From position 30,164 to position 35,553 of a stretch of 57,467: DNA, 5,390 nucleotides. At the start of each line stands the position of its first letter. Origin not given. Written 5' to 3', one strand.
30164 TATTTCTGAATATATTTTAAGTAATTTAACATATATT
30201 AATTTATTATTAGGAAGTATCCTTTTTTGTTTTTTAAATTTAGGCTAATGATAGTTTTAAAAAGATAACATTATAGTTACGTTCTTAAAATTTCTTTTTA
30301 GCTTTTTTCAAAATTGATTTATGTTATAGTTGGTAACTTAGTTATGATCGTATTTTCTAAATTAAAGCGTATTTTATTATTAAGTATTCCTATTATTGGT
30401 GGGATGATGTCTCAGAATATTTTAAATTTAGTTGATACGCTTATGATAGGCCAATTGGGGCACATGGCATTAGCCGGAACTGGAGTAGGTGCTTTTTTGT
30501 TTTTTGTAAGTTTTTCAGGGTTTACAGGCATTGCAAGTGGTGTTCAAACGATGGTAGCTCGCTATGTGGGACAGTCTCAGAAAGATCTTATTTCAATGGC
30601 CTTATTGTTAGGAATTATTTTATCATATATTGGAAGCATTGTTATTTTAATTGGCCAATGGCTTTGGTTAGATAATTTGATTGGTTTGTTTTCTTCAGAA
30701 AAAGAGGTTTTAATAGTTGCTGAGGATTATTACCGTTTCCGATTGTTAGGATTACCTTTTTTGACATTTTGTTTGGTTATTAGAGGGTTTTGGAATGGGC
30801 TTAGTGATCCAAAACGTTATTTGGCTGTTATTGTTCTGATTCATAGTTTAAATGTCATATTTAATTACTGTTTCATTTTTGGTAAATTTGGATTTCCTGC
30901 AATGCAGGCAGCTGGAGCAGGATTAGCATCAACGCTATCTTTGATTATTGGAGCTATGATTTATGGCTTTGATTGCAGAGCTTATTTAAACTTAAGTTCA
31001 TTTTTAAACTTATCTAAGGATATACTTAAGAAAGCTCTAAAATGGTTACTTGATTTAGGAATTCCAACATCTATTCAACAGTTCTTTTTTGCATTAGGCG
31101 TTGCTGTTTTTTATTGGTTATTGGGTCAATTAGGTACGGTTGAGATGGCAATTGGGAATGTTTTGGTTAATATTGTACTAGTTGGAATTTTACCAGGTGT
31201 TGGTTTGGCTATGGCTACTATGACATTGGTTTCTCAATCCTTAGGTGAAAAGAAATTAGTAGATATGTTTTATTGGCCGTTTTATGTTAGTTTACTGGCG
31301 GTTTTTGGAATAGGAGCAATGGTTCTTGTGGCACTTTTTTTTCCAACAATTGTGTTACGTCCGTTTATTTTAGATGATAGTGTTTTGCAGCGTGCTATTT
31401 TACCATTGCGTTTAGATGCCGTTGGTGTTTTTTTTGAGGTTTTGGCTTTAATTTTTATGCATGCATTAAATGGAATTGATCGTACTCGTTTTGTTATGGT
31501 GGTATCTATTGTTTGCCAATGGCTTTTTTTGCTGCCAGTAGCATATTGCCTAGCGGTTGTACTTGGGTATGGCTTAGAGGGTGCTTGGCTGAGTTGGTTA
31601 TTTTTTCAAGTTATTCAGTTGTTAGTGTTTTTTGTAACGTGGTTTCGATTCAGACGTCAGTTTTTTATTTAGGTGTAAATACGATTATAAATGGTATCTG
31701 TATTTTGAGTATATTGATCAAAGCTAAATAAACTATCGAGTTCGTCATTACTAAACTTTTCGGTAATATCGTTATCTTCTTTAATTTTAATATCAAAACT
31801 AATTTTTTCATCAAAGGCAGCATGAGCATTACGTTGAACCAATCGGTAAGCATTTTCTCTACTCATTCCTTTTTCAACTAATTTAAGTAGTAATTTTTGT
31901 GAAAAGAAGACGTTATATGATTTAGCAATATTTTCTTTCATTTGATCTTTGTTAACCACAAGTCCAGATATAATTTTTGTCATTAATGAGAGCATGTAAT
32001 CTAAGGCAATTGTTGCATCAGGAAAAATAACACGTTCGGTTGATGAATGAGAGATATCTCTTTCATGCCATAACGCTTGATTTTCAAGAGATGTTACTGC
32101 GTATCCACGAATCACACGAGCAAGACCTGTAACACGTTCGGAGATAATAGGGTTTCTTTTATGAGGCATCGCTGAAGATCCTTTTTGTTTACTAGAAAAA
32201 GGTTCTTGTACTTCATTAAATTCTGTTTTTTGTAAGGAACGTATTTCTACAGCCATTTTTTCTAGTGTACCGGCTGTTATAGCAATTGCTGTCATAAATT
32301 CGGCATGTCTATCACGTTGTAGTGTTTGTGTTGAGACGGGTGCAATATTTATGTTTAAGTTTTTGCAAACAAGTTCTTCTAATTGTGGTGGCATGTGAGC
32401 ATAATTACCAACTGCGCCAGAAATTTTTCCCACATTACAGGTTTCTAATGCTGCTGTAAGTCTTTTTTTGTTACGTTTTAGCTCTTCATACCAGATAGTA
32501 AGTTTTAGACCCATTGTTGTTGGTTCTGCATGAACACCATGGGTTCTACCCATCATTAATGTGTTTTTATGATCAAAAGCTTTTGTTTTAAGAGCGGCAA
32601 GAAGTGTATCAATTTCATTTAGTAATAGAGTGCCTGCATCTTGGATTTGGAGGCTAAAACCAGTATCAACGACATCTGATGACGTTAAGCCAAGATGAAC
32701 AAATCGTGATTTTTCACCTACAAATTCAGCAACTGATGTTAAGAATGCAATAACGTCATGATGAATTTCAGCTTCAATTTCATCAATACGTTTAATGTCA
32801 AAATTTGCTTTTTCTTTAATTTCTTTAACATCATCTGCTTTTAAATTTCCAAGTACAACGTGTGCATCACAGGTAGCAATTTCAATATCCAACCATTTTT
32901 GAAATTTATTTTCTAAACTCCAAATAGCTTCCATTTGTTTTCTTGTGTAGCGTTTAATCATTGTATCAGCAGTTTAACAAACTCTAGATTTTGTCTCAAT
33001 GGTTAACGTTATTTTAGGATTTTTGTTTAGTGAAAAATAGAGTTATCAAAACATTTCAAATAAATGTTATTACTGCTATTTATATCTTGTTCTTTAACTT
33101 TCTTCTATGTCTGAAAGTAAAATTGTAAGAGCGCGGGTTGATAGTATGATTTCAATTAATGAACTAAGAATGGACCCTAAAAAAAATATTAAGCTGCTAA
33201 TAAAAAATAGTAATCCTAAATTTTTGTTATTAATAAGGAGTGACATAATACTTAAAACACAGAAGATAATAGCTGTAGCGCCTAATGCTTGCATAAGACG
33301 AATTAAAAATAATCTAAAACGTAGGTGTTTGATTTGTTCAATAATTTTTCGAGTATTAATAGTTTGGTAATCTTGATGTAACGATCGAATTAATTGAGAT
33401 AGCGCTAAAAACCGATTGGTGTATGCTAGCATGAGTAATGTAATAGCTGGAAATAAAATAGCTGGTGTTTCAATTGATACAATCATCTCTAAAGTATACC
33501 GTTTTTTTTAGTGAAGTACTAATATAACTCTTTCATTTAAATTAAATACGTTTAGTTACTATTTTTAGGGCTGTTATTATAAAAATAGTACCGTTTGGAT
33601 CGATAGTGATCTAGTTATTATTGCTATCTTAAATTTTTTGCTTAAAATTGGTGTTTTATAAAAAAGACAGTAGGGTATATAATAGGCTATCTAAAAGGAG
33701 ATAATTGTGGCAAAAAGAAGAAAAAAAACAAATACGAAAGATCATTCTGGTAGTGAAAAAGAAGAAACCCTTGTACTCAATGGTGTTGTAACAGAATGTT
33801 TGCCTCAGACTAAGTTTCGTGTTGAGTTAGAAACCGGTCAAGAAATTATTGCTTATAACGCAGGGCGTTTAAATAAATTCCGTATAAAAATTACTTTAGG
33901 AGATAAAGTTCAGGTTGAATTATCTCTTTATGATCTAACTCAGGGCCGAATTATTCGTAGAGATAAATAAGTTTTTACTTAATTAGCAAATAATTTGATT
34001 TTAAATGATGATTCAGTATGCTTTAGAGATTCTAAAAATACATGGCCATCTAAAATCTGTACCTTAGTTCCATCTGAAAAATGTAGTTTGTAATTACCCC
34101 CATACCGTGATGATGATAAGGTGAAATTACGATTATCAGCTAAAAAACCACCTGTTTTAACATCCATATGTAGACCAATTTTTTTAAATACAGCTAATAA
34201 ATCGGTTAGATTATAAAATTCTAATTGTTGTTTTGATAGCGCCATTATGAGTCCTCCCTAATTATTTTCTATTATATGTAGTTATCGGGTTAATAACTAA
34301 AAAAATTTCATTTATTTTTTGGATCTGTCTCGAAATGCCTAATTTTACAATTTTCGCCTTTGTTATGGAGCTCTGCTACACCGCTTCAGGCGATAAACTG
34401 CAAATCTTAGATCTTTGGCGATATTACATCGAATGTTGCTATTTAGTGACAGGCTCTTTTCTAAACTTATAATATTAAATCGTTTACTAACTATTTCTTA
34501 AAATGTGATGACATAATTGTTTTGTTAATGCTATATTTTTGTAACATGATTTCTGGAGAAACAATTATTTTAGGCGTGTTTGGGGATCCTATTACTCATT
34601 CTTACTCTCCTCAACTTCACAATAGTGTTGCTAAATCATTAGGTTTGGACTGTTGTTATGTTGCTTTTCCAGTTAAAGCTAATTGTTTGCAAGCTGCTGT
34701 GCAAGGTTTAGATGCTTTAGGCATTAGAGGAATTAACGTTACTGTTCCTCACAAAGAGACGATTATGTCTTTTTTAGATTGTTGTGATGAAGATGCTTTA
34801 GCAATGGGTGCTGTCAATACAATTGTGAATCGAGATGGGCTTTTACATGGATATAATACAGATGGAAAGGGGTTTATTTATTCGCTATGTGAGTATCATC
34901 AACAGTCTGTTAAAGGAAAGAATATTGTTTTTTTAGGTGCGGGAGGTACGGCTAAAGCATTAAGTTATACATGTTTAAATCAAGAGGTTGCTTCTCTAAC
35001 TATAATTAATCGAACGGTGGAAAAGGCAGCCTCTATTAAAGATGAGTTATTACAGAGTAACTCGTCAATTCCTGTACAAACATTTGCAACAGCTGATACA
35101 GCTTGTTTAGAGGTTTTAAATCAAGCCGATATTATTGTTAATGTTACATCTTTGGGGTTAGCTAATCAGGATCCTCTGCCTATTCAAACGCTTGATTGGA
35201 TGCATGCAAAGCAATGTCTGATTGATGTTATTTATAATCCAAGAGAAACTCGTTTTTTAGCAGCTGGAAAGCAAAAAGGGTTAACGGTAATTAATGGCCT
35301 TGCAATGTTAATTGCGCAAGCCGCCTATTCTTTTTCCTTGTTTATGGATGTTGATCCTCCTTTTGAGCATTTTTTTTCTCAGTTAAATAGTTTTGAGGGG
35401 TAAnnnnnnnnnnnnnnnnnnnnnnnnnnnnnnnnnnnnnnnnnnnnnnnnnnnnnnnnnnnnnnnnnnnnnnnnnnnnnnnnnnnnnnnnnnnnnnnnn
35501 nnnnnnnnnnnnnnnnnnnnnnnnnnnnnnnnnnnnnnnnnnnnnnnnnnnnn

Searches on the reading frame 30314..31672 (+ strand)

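Call 48: search_protein_families(library=pfam, proteins=[window:30314-31672:+], max_evalue=0.00001)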
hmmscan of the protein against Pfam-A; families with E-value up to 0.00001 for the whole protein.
window:30314-31672:+ (452 aa): 1 family
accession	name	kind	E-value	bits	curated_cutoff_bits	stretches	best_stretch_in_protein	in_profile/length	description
PF01554.23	MatE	-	1.1e-45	155.6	24.9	2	26-185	1-160/161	MatE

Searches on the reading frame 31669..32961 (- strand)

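Call 48: search_protein_families(library=pfam, proteins=[window:31669-32961:-], max_evalue=0.00001)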
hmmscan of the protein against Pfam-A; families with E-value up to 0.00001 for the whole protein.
window:31669-32961:- (430 aa): 2 families
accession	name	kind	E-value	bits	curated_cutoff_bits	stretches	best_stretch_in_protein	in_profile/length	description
PF00206.25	Lyase_1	-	2.9e-60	204.7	27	1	7-286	7-312/312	Lyase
PF10397.14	ADSL_C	-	1.1e-19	71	32.7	1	351-427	2-78/79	Adenylosuccinate lyase C-terminus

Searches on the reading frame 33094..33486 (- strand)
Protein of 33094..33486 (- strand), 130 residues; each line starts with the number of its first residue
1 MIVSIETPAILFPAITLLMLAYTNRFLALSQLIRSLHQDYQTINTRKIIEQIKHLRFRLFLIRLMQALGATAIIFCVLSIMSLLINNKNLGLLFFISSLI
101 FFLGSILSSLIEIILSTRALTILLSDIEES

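Call 48: search_protein_families(library=pfam, proteins=[window:33094-33486:-], max_evalue=0.00001)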
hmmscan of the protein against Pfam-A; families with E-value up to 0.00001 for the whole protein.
window:33094-33486:- (130 aa): 1 family
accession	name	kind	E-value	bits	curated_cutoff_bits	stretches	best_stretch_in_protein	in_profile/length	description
PF11026.13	DUF2721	-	9.4e-30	103.6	28.3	1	7-122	3-129/129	Protein of unknown function (DUF2721)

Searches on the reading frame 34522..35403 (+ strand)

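Call 48: search_protein_families(library=pfam, proteins=[window:34522-35403:+], max_evalue=0.00001)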
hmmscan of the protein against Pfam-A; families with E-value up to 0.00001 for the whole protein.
window:34522-35403:+ (293 aa): 3 families
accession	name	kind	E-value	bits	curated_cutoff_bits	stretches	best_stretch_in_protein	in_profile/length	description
PF08501.16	Shikimate_dh_N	-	4.8e-28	97.7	27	1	19-101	1-83/83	Shikimate dehydrogenase substrate binding domain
PF01488.26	Shikimate_DH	-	1.7e-08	35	24.3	1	126-210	6-84/138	Shikimate / quinate 5-dehydrogenase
PF18317.6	SDH_C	-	8.3e-06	25.9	25.8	0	259-282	1-24/31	Shikimate 5'-dehydrogenase C-terminal domain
